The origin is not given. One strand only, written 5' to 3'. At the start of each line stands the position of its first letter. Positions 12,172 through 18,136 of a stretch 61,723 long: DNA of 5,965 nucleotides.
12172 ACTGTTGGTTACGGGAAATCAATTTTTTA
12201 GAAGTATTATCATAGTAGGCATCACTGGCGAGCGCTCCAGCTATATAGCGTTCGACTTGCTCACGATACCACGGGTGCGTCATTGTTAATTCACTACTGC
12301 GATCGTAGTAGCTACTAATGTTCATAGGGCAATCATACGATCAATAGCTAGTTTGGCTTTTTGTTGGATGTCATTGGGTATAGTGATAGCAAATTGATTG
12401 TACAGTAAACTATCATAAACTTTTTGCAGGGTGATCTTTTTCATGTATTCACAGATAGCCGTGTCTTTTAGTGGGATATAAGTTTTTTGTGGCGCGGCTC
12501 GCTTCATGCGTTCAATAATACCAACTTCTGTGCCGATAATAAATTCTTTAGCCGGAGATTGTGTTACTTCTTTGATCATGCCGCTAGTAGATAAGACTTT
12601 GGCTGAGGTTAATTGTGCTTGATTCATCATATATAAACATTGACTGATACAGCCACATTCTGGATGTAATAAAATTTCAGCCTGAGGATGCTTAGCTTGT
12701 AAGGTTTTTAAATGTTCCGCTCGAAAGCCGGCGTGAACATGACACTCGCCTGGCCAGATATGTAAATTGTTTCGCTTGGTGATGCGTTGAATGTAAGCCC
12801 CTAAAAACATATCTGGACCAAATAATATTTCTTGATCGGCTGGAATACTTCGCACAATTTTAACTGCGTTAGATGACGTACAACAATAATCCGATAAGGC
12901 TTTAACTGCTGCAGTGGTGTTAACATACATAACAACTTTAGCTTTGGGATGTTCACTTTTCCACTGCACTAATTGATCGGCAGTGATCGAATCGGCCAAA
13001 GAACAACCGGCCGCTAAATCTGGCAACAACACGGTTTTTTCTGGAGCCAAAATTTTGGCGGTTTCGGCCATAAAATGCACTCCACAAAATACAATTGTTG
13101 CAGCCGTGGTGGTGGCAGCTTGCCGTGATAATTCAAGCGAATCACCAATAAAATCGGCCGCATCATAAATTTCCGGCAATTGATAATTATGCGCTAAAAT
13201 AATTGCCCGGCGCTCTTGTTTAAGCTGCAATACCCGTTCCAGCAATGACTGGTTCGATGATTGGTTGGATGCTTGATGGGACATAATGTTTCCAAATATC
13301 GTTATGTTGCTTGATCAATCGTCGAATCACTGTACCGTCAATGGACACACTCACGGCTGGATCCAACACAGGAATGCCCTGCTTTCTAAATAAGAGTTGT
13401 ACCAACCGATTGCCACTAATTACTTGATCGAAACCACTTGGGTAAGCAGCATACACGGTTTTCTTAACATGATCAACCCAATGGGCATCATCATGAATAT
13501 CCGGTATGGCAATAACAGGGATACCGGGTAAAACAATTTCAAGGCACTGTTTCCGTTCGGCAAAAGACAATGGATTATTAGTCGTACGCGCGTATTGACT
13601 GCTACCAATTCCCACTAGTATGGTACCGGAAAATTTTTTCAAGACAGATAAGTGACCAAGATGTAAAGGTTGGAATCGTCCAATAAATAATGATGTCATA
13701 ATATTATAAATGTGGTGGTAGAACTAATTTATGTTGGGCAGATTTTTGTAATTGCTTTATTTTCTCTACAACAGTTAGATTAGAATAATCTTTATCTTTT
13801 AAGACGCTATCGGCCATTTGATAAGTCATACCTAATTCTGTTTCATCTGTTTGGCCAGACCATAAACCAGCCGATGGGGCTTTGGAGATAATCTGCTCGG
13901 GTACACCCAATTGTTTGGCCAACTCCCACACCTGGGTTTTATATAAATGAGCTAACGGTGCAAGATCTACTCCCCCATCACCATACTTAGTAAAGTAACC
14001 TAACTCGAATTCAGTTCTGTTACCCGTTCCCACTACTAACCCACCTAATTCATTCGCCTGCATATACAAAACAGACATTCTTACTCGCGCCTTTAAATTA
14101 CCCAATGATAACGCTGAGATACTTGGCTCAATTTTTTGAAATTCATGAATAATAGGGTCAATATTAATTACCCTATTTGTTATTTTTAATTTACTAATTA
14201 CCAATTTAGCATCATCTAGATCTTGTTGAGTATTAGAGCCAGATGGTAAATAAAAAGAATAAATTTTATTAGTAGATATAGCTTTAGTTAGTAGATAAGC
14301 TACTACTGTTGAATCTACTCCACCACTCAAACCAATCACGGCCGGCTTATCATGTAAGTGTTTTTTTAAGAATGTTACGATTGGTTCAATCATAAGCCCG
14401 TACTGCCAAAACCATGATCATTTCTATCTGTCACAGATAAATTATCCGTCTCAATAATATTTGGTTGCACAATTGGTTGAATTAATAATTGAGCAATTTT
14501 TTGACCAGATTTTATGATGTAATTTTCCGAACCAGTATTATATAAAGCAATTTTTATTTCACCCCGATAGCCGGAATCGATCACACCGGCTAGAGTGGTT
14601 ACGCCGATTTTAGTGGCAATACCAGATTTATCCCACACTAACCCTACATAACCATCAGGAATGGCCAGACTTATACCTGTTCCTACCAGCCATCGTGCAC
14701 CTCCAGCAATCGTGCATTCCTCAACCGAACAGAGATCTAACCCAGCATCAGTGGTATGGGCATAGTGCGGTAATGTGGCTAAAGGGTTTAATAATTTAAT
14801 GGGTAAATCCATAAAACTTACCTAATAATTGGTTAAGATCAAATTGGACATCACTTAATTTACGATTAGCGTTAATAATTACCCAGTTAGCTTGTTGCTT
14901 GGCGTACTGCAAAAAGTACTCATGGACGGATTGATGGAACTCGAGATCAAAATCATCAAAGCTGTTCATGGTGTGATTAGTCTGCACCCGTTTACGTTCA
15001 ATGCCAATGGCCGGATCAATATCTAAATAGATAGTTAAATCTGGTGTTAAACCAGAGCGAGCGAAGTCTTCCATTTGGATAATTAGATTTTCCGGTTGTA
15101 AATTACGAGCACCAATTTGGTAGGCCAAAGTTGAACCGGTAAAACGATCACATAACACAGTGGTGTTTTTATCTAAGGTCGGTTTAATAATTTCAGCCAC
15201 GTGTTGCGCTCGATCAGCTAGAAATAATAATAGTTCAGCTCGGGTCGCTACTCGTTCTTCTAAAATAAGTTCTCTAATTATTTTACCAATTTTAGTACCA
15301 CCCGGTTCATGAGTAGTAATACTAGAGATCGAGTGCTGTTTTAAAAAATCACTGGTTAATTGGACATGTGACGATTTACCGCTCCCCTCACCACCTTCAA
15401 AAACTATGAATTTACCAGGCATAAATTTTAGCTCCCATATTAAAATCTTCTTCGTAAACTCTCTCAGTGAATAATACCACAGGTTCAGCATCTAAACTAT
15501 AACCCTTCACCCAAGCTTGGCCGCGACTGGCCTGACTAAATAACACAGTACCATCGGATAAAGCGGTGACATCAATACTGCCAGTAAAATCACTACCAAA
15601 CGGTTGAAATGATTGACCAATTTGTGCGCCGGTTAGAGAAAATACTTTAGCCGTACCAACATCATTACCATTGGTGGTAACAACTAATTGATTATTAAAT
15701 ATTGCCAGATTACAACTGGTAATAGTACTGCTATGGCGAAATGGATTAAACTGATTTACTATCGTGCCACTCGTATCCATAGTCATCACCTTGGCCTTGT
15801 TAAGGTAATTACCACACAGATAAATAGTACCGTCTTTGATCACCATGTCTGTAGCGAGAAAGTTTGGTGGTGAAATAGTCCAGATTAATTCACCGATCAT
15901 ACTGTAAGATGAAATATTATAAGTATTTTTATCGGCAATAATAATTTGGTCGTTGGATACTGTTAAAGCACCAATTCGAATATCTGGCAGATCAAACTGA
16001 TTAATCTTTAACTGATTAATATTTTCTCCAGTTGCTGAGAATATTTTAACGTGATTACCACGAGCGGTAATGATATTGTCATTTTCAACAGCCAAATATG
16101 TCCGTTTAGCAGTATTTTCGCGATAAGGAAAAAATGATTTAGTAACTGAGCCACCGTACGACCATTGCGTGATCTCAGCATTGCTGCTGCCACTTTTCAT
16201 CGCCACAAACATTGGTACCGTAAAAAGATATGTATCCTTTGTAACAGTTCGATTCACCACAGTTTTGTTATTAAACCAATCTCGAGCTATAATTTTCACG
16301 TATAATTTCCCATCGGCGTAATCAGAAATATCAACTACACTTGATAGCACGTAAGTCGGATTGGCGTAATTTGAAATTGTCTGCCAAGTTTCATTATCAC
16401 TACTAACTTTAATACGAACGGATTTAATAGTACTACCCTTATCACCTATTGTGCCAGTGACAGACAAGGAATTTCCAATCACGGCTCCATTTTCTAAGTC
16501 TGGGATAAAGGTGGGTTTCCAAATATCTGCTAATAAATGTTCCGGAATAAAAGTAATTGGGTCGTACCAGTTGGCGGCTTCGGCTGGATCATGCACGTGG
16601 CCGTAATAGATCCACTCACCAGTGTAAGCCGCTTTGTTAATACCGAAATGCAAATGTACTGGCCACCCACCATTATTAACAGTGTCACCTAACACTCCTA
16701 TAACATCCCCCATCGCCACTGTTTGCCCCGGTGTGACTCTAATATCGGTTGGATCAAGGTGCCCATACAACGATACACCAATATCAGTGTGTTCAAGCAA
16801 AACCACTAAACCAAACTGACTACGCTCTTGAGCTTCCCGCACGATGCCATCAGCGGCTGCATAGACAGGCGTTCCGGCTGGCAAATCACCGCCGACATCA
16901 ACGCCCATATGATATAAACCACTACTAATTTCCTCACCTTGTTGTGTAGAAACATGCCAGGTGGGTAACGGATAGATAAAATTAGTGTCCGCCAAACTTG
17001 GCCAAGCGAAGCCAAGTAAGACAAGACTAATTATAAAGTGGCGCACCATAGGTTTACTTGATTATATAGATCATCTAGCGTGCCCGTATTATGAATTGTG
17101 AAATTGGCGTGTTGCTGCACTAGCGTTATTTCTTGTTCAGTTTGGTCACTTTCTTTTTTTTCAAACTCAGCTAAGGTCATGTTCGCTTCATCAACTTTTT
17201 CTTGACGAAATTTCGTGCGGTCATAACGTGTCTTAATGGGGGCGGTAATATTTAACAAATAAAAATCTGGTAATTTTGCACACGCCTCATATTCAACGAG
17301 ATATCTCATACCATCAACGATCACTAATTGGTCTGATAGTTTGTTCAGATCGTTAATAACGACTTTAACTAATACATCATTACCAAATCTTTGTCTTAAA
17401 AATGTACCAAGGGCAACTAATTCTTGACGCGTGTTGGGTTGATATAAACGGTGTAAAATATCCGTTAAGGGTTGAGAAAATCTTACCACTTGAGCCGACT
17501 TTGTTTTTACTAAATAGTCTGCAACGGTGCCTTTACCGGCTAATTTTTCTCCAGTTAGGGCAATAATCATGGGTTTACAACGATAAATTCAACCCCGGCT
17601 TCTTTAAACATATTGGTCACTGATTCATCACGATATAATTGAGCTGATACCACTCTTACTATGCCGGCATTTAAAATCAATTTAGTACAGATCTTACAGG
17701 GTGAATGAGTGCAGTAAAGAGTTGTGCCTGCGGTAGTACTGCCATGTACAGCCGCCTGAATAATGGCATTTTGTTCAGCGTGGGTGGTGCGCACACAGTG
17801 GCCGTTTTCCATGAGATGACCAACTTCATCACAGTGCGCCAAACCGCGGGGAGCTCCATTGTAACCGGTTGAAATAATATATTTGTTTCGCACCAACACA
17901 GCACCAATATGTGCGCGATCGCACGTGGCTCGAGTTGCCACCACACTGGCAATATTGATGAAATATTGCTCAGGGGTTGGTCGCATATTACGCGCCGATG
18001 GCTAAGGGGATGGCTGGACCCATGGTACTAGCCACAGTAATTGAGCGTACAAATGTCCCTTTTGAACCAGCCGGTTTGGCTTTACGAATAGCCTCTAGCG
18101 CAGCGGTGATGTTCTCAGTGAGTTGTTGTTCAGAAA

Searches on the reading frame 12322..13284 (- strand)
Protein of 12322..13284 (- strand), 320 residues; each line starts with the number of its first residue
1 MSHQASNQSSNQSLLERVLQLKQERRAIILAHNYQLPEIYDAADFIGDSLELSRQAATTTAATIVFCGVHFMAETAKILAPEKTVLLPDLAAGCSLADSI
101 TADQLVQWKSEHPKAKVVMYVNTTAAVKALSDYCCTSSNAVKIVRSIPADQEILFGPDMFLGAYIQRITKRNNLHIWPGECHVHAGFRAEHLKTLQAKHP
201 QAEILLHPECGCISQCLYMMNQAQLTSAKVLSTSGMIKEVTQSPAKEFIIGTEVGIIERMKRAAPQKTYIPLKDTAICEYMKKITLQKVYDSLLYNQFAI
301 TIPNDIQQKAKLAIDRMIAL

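Call 71: search_protein_families(library=pfam, proteins=[window:12322-13284:-], max_evalue=0.001)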
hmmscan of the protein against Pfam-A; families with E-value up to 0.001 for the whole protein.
window:12322-13284:- (320 aa): 1 family
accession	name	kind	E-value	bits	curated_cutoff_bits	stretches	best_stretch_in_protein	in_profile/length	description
PF02445.21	NadA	-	4.8e-118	394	27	1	17-318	2-294/295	Quinolinate synthetase A protein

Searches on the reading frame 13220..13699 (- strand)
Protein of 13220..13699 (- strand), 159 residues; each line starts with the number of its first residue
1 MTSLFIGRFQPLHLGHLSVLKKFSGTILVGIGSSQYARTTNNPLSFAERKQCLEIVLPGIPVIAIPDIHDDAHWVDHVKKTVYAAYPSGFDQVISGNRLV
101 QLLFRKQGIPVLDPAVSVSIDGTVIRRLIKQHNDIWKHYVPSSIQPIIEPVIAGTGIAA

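Call 71: search_protein_families(library=pfam, proteins=[window:13220-13699:-], max_evalue=0.001)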
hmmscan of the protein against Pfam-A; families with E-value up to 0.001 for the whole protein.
window:13220-13699:- (159 aa): 1 family
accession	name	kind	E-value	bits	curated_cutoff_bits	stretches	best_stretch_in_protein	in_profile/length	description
PF01467.32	CTP_transf_like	-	1.7e-06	28.7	21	1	4-78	1-79/133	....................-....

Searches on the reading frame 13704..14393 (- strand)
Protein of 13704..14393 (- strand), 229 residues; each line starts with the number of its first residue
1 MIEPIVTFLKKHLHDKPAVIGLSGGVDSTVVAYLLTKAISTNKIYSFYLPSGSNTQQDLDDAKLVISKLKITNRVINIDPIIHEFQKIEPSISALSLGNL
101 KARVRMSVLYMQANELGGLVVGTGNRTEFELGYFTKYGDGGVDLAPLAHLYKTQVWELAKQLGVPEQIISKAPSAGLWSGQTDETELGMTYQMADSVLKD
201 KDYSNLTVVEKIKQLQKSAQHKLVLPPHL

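Call 71: search_protein_families(library=pfam, proteins=[window:13704-14393:-], max_evalue=0.001)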
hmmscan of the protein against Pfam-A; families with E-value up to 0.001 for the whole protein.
window:13704-14393:- (229 aa): 4 families
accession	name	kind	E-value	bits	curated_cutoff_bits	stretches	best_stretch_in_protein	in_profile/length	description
PF02540.23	NAD_synthase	-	3.8e-71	239.5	21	1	2-226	2-242/242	NAD synthase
PF06508.19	QueC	-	1.7e-08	34.7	22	1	18-79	2-61/210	Queuosine biosynthesis protein QueC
PF03054.22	tRNA_Me_trans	-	9.2e-06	25.9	20.6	1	19-79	4-73/202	tRNA methyl transferase HUP domain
PF00733.27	Asn_synthase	-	1.3e-05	25.4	21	1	14-80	16-81/354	Asparagine synthase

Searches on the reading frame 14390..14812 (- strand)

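Call 71: search_protein_families(library=pfam, proteins=[window:14390-14812:-], max_evalue=0.001)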
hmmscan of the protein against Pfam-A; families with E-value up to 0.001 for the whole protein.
window:14390-14812:- (140 aa): 2 families
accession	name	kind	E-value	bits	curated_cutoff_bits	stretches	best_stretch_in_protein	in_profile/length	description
PF00692.24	dUTPase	-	5.5e-31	107.5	22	1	12-139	3-129/129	dUTPase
PF22769.1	DCD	-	1.6e-08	35.2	27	1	32-112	70-151/153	dCTP deaminase-like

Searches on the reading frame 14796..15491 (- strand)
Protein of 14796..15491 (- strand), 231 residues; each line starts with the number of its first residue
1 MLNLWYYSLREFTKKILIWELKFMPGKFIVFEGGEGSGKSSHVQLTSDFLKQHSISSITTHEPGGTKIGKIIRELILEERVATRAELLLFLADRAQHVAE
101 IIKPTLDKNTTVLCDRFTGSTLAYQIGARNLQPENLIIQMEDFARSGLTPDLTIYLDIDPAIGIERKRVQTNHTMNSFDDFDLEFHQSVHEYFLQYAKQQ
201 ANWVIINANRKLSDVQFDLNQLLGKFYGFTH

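Call 71: search_protein_families(library=pfam, proteins=[window:14796-15491:-], max_evalue=0.001)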
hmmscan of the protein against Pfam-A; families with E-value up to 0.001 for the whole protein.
window:14796-15491:- (231 aa): 2 families
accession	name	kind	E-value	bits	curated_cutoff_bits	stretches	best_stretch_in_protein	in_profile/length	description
PF02223.23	Thymidylate_kin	-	2e-47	161.7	27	1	31-216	1-182/185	Thymidylate kinase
PF13521.12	AAA_28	-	0.00029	21.5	27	1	29-135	2-100/164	AAA domain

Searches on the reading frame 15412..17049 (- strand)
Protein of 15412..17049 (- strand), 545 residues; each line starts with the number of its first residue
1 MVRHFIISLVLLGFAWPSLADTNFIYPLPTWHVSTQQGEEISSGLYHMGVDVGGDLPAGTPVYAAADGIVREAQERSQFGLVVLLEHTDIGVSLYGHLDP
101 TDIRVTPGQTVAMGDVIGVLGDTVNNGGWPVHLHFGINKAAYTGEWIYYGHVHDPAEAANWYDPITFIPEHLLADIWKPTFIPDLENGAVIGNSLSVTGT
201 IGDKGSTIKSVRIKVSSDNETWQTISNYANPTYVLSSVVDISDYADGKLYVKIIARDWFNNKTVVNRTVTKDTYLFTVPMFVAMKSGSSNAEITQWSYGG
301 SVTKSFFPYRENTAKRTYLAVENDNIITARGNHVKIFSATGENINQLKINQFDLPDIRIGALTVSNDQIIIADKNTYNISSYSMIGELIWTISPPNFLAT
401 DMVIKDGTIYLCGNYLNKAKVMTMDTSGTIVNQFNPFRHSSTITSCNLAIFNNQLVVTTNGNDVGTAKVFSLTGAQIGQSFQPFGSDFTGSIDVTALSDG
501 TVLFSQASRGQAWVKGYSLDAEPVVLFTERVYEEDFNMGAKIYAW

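Call 13: search_protein_families(library=pfam, proteins=[window:15412-17049:-], max_evalue=0.001)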
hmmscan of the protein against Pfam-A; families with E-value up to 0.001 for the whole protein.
window:15412-17049:- (545 aa): 1 family
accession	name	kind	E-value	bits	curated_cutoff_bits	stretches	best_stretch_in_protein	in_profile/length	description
PF01551.29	Peptidase_M23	-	1.3e-20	73.8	28.7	1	46-139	2-89/96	Peptidase family M23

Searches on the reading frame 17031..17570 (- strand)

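Call 71: search_protein_families(library=pfam, proteins=[window:17031-17570:-], max_evalue=0.001)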
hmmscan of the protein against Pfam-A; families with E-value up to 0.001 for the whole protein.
window:17031-17570:- (179 aa): 2 families
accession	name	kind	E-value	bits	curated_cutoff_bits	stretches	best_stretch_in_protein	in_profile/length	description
PF21448.3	DNMK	-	6.8e-07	29.6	27.1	1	2-49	2-49/232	Deoxynucleotide monophosphate kinase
PF13238.12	AAA_18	-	0.00033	21.5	29.4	1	3-128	1-118/128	AAA domain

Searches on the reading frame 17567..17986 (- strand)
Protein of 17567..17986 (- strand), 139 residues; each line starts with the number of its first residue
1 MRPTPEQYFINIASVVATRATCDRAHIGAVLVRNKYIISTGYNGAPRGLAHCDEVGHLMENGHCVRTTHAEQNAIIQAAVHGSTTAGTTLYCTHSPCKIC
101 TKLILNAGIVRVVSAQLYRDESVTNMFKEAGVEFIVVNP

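Call 71: search_protein_families(library=pfam, proteins=[window:17567-17986:-], max_evalue=0.001)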
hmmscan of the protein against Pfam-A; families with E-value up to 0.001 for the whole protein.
window:17567-17986:- (139 aa): 3 families
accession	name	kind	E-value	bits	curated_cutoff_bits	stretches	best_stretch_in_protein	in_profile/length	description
PF00383.29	dCMP_cyt_deam_1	-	1.1e-24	86.7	25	1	6-114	4-100/102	Cytidine and deoxycytidylate deaminase zinc-binding region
PF14437.12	MafB19-deam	-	5.3e-18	65.7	27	1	6-121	4-106/142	MafB19-like deaminase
PF14439.12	Bd3614-deam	-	2.7e-05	24.6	38.5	1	66-118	33-88/113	Bd3614-like deaminase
